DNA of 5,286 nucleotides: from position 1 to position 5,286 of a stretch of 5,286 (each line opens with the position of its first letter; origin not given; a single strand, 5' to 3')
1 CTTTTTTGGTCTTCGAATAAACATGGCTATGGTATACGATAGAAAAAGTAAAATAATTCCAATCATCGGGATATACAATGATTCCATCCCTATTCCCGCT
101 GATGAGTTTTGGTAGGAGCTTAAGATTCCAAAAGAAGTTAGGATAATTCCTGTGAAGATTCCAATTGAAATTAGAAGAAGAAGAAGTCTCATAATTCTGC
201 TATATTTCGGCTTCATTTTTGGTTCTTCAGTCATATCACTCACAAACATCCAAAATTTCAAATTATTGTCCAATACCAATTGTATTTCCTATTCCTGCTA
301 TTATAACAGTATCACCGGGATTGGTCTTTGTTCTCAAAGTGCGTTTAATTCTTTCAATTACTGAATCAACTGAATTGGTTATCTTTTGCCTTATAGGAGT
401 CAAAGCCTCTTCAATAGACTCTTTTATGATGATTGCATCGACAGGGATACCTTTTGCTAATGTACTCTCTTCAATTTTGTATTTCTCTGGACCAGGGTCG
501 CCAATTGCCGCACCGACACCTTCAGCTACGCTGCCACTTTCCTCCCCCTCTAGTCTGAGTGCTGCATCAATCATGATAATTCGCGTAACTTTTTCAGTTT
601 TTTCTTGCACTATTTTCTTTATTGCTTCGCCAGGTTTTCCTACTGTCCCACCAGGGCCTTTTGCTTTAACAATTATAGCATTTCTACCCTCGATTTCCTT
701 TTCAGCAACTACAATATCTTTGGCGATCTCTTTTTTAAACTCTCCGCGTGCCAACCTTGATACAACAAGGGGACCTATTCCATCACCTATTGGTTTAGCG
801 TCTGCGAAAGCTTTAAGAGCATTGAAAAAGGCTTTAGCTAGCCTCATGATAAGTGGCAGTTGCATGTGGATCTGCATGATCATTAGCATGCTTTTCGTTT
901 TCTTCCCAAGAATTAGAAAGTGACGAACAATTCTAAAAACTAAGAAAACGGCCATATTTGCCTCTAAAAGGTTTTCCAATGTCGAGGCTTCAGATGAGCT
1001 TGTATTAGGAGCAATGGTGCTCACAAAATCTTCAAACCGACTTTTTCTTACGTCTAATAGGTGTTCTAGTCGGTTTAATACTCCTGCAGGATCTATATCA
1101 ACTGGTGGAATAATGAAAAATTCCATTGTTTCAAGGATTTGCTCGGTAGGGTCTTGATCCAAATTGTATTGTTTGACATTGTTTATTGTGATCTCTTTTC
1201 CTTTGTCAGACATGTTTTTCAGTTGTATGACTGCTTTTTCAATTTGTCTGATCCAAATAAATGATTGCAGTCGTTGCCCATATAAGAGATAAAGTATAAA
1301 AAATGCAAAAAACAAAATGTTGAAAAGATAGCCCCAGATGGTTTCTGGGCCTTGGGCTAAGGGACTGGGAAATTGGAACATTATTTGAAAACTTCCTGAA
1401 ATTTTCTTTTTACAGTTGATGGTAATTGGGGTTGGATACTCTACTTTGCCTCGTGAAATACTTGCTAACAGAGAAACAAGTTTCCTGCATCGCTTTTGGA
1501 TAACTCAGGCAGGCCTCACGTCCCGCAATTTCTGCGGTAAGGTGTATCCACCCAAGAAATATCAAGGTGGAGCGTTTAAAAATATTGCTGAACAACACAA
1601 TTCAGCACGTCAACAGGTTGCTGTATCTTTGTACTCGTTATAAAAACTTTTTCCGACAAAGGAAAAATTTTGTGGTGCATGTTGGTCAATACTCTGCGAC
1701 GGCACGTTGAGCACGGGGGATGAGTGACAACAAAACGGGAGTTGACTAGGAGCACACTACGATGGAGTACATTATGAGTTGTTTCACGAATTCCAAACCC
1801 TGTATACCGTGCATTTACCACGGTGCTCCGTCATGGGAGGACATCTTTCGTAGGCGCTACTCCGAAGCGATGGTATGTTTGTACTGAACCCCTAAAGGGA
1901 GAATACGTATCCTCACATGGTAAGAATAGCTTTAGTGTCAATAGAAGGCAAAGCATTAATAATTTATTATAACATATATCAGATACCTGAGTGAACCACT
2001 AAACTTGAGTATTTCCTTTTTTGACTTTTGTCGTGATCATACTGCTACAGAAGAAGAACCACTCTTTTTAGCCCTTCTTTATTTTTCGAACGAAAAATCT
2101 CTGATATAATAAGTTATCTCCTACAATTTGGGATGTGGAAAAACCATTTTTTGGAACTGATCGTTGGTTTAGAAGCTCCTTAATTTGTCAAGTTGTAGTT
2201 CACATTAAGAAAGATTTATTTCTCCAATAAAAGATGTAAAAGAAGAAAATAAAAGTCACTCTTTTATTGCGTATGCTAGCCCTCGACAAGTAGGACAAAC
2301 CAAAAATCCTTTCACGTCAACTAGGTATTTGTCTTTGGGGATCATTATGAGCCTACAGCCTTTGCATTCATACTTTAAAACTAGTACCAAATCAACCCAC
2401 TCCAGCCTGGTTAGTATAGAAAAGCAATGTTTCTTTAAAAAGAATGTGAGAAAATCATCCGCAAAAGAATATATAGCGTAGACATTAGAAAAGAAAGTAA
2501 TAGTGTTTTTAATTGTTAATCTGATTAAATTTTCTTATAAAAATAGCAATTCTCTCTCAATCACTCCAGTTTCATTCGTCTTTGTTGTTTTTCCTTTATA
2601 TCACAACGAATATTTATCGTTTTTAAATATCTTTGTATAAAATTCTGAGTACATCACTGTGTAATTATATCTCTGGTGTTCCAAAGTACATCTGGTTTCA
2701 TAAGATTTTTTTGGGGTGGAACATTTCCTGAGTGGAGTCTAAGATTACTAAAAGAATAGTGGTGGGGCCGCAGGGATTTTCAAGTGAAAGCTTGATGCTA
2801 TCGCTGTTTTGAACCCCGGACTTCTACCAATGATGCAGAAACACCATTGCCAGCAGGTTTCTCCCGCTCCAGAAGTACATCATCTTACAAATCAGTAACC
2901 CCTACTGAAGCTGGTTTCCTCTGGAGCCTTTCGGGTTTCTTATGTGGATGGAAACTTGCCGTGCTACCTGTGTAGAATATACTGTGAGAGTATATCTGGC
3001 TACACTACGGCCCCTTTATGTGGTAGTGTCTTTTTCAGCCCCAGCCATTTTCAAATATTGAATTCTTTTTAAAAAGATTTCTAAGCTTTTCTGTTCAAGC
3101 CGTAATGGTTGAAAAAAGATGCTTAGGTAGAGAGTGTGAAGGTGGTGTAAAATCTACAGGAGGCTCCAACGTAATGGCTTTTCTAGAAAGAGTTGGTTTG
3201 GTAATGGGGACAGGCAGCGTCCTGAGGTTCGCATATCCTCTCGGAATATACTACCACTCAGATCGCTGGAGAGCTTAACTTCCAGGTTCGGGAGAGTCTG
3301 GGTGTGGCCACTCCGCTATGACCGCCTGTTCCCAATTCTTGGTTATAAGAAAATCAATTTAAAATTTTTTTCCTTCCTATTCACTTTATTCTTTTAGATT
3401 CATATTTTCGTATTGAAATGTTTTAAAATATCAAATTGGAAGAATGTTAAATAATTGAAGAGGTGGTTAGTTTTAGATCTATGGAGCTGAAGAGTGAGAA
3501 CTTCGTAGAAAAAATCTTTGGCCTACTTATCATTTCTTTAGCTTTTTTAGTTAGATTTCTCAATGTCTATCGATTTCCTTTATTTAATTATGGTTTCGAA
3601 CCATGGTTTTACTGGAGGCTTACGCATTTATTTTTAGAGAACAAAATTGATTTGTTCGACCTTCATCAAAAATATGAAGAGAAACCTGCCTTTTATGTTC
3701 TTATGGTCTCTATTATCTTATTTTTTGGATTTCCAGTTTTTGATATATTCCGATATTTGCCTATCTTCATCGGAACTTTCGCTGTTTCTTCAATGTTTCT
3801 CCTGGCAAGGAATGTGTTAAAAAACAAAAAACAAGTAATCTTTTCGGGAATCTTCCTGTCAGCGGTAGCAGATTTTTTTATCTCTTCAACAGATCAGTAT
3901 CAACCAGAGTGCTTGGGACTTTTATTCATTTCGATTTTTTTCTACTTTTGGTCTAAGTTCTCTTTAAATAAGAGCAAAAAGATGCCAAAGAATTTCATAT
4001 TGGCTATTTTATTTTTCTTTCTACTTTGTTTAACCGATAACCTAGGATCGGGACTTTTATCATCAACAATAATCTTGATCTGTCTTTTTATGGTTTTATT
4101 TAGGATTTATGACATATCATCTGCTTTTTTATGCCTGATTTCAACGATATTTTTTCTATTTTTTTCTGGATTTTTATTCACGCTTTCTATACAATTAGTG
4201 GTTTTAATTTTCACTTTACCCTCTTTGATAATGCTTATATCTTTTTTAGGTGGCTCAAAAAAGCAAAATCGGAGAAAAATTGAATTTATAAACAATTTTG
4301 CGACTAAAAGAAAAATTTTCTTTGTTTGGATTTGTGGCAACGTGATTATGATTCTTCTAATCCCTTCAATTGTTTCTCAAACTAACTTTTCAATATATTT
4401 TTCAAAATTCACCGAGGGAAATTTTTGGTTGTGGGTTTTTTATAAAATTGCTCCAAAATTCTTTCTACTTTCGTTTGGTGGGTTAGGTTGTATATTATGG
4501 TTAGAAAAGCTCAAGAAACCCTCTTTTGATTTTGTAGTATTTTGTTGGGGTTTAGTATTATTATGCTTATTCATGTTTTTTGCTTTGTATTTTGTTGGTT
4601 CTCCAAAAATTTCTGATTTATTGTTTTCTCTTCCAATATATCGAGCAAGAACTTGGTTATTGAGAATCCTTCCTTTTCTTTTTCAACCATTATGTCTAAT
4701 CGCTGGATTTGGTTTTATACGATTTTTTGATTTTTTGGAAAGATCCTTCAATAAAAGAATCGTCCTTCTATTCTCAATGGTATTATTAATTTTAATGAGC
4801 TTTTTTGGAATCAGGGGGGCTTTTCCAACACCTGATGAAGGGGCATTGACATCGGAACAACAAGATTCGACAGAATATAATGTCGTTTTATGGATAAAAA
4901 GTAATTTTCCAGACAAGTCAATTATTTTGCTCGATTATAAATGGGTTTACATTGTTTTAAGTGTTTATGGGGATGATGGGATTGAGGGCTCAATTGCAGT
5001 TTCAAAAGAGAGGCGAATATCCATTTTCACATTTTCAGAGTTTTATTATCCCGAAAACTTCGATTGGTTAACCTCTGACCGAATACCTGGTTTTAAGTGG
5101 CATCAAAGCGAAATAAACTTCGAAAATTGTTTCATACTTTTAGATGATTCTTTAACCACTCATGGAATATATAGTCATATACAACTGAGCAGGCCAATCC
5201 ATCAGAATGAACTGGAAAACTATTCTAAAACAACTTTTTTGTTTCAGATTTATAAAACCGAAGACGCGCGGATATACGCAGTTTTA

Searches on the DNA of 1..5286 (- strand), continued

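Call 35: search_rna_families(sources=[L053, L054, L050], threshold=evalue, max_evalue=5)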
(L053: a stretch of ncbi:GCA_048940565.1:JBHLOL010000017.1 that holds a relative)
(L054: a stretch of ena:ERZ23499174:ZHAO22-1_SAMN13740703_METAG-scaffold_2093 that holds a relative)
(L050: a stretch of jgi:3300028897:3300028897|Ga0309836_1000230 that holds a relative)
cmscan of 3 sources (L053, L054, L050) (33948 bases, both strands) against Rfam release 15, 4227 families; matches with E-value up to 5: 11.
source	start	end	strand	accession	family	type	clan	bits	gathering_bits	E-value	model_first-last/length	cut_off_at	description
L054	4767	4886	+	RF00001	5S_rRNA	Gene; rRNA;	CL00113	85.3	38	4.9e-17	1-120/120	no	5S ribosomal RNA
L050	5697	5816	+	RF00001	5S_rRNA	Gene; rRNA;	CL00113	85.3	38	4.9e-17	1-120/120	no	5S ribosomal RNA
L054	1747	1819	-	RF00005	tRNA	Gene; tRNA;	CL00001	78.5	29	7.4e-16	1-71/71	no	tRNA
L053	1178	1298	+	RF00001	5S_rRNA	Gene; rRNA;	CL00113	76.6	38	9.9e-15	1-120/120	no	5S ribosomal RNA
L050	3186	3258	-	RF00005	tRNA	Gene; tRNA;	CL00001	76.1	29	3.5e-15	1-71/71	no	tRNA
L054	4045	4160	+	RF02656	sot0042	Gene; sRNA;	-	28.6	88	0.00078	1-174/174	no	Sense overlapping transcript RNA 0042 (sot)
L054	1746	1819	+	RF04354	Plastid-ycf2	Cis-reg;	-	27.2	65.7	0.11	1-75/75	no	Plastid-ycf2 5UTR RNA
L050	3185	3258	+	RF04354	Plastid-ycf2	Cis-reg;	-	25.5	65.7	0.32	1-75/75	no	Plastid-ycf2 5UTR RNA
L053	3736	3800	-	RF02847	Ref64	Gene; sRNA;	-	22.8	44.3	4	1-69/69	no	Enterococcus sRNA 64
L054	90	137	-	RF03904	MIR7991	Gene; miRNA;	-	22.2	58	2.4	1-47/47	no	MIR7991 microRNA precursor family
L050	11397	11479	+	RF01880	Xist_exon1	Gene; lncRNA;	-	16.8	50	2.1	1-85/85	no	X-chromosome inactivation gene exon 1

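Call 59: search_rna_families(source=L054, start=3880, end=4215, threshold=evalue, max_evalue=10, show_alignments=2)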
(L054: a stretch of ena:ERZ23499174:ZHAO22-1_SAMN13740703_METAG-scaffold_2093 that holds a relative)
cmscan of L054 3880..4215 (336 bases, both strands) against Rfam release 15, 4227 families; matches with E-value up to 10: 2.
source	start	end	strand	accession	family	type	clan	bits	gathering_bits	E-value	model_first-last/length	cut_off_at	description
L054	4045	4160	+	RF02656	sot0042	Gene; sRNA;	-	28.6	88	7.7e-06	1-174/174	no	Sense overlapping transcript RNA 0042 (sot)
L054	4140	4159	+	RF00062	HgcC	Gene;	-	11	50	3.6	88-107/130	no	HgcC family RNA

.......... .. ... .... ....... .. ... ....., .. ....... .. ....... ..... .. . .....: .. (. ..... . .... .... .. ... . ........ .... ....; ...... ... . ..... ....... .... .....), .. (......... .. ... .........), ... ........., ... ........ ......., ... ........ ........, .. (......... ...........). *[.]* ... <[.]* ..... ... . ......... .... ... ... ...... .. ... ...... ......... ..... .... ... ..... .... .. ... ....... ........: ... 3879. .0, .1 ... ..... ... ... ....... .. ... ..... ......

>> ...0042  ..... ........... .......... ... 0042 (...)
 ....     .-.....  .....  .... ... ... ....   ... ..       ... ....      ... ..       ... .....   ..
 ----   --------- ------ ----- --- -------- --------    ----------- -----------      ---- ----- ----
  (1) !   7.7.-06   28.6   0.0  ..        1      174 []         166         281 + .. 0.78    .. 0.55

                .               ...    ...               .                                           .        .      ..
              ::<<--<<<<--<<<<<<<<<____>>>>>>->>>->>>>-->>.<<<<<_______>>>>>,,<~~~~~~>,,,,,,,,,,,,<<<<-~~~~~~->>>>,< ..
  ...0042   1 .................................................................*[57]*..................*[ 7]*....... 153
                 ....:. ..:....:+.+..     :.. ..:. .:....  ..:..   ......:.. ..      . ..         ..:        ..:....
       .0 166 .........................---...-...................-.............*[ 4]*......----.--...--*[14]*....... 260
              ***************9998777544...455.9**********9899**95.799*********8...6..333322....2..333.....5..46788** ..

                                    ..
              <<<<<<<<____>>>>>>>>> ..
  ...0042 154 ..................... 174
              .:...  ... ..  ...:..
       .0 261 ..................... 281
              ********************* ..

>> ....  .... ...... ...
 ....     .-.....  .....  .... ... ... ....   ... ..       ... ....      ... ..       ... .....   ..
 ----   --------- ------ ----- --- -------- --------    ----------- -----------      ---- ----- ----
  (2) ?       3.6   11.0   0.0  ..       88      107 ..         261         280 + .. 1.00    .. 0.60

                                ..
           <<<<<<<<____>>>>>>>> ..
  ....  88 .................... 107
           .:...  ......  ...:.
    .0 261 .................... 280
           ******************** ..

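Call 60: search_rna_families(source=window, start=1660, end=1960, threshold=evalue, max_evalue=10, show_alignments=6)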
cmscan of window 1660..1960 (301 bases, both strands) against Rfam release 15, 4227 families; matches with E-value up to 10: 3.
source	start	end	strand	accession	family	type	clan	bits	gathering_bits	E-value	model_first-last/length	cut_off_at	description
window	1685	1876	+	RF02033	HEARO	Gene;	-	15.9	83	0.31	1-211/211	no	HNH endonuclease-associated RNA and ORF (HEARO) RNA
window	1704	1793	+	RF01443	S_pombe_snR91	Gene; snRNA; snoRNA; HACA-box;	-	14.1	50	5.4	1-144/144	no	small nucleolar RNA snR91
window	1660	1677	-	RF01985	ZEB2_AS1_2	Gene; lncRNA;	-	9.9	70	7.6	1-18/61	3'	ZEB2 antisense RNA 1 conserved region 2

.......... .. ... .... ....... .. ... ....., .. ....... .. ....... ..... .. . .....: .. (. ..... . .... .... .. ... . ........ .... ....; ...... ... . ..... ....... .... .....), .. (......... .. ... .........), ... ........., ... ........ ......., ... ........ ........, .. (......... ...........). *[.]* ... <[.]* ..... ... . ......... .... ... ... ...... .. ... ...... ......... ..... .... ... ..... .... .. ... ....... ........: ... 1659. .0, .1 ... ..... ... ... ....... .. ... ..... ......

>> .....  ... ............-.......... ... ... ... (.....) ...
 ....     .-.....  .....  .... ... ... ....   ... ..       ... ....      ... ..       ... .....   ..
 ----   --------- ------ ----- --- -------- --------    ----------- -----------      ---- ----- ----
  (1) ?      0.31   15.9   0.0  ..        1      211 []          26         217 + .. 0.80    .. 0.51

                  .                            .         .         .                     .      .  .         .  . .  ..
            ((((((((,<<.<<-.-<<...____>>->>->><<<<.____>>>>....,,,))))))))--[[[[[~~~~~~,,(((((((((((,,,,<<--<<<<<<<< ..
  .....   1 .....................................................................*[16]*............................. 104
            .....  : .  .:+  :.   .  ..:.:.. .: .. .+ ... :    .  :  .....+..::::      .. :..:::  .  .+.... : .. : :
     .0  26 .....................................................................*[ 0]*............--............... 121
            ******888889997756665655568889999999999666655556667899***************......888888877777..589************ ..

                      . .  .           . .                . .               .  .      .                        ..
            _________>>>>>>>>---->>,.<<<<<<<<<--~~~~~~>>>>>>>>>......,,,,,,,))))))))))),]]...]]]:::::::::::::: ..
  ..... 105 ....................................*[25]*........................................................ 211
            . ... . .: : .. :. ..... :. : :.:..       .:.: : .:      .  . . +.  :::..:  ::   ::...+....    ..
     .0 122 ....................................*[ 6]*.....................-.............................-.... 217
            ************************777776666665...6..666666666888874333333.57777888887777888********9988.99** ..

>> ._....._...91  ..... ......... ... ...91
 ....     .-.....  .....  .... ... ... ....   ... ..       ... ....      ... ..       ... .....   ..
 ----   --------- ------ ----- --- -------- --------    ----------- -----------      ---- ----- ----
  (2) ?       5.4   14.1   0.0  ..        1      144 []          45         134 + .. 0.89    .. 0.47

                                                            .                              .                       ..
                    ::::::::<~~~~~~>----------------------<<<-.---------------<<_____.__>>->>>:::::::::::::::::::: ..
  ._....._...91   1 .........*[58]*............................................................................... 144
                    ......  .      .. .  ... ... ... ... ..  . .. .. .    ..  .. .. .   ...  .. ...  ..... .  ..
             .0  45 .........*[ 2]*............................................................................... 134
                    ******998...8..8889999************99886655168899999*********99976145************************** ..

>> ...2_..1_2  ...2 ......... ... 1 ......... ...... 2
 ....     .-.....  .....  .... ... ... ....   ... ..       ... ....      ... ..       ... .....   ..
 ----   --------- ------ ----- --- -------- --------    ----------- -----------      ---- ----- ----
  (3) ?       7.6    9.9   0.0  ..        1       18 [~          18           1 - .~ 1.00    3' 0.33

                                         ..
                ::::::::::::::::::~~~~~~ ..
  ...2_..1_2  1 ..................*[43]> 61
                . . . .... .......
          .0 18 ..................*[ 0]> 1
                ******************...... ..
